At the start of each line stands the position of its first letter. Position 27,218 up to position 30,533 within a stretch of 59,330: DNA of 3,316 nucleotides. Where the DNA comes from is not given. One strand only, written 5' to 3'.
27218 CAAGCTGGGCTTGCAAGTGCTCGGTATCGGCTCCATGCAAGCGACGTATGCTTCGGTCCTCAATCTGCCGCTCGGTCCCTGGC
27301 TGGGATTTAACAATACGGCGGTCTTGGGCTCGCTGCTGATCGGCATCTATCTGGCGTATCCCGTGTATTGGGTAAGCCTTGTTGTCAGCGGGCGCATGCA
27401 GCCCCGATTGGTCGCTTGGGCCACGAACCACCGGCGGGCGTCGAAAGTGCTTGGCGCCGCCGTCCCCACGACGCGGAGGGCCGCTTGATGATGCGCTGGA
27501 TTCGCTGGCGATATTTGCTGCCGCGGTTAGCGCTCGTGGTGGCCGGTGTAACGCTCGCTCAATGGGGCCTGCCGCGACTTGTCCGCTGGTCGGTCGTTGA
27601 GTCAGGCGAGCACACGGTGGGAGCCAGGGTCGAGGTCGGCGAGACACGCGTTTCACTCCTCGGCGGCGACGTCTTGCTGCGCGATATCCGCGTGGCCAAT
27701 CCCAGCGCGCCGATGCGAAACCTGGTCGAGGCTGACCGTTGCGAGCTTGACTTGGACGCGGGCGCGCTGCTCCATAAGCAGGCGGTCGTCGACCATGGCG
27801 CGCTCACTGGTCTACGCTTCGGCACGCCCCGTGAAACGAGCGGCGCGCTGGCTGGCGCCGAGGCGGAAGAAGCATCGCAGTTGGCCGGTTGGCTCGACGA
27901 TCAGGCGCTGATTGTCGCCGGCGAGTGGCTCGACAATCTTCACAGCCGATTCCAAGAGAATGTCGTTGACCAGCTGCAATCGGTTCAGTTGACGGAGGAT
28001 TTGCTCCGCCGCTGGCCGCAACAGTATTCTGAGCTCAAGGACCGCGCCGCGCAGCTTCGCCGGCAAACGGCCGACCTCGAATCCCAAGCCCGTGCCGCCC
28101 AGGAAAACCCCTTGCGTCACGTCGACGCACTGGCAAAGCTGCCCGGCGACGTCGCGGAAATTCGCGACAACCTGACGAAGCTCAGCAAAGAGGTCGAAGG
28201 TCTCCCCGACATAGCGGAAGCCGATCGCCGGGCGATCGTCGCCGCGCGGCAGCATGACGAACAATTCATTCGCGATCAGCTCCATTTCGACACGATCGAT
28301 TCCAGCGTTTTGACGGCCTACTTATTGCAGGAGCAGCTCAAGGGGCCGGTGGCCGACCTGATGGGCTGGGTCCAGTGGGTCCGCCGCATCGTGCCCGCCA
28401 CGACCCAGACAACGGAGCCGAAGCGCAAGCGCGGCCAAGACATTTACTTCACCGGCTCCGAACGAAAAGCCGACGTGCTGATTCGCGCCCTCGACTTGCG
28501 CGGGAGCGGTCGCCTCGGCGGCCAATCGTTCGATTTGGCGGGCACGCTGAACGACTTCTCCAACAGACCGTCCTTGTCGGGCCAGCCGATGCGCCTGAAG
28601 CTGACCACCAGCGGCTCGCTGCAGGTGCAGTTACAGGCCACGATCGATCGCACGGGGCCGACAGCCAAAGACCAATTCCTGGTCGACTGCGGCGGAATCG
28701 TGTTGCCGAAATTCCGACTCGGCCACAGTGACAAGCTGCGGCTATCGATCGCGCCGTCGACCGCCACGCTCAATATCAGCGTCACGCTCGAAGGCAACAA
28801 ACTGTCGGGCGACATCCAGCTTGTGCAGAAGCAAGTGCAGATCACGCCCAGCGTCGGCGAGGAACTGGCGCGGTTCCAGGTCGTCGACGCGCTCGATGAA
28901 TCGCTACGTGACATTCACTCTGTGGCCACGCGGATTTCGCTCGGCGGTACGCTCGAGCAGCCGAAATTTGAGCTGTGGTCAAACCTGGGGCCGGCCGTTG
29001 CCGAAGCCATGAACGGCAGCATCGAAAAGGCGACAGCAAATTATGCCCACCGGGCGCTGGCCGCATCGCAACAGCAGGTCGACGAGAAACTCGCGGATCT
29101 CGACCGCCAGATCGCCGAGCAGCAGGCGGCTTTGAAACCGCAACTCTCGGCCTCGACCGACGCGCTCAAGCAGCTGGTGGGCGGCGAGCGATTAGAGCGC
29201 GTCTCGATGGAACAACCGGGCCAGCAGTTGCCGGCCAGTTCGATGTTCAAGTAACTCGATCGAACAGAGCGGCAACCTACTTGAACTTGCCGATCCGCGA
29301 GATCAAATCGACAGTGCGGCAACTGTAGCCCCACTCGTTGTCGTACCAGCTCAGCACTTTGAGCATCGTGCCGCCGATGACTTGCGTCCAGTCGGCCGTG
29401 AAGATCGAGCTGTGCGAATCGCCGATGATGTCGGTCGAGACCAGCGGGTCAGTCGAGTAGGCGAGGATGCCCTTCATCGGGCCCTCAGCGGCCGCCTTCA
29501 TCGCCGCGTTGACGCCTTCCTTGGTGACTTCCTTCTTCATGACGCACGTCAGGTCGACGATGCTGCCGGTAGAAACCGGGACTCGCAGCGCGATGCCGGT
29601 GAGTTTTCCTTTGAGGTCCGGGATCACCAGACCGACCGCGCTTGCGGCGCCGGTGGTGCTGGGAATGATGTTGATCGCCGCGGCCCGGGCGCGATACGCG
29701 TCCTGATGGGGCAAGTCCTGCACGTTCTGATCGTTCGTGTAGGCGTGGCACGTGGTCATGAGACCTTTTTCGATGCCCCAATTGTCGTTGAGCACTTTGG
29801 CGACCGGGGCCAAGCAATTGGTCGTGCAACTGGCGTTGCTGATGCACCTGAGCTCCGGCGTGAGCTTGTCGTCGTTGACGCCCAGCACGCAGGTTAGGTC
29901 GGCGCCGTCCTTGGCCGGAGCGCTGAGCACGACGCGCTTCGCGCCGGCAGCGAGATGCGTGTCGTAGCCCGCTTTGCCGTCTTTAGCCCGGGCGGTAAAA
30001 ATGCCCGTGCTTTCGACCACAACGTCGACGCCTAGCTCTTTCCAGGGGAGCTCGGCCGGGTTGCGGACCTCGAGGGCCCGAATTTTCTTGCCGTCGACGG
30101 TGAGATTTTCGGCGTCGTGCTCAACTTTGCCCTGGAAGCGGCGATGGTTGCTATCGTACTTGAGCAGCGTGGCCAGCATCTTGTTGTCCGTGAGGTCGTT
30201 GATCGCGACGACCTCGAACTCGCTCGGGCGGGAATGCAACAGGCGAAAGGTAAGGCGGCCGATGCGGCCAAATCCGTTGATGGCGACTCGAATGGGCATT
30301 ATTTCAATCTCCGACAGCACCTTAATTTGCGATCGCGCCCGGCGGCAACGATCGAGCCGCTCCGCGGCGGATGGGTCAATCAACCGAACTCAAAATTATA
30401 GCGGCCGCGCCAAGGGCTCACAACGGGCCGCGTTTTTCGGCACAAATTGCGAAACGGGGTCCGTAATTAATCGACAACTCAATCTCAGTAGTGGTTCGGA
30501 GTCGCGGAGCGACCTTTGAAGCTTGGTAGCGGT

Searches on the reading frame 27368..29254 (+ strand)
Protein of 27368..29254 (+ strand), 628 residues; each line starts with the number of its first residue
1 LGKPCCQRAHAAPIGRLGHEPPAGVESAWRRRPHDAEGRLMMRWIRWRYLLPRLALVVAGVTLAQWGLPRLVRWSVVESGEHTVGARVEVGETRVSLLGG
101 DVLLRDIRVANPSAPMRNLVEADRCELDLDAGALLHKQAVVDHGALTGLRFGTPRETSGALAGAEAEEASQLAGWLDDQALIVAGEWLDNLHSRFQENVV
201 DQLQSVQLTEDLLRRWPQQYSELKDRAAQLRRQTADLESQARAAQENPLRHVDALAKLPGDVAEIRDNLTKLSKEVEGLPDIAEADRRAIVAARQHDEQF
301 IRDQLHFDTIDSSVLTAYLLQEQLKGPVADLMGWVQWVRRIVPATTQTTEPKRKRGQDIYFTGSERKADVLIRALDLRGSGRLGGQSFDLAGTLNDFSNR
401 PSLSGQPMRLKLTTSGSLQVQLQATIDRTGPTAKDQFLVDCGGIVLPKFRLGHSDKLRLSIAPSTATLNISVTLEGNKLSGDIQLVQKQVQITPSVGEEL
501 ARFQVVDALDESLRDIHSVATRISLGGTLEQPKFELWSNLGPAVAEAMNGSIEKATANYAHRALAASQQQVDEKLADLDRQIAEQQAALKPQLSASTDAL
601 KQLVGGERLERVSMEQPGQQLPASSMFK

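Call 79: search_protein_families(library=pfam, proteins=[window:27368-29254:+], max_evalue=0.00001)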
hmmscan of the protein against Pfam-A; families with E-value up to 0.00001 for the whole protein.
window:27368-29254:+ (628 aa): 1 family
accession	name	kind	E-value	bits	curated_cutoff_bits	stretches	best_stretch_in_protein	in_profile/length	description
PF05359.17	DUF748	-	8.5e-07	27.8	50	0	47-157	15-123/1037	Domain of Unknown Function (DUF748)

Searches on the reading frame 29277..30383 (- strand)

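Call 79: search_protein_families(library=pfam, proteins=[window:29277-30383:-], max_evalue=0.00001)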
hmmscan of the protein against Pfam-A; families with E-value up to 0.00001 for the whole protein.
window:29277-30383:- (368 aa): 2 families
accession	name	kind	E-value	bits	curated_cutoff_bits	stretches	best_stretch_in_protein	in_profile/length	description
PF02800.25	Gp_dh_C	-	9.4e-65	217.5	24.4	1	191-347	1-158/158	Glyceraldehyde 3-phosphate dehydrogenase, C-terminal domain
PF00044.30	Gp_dh_N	-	5.8e-39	132.9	31.7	1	31-131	1-100/101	Glyceraldehyde 3-phosphate dehydrogenase, NAD binding domain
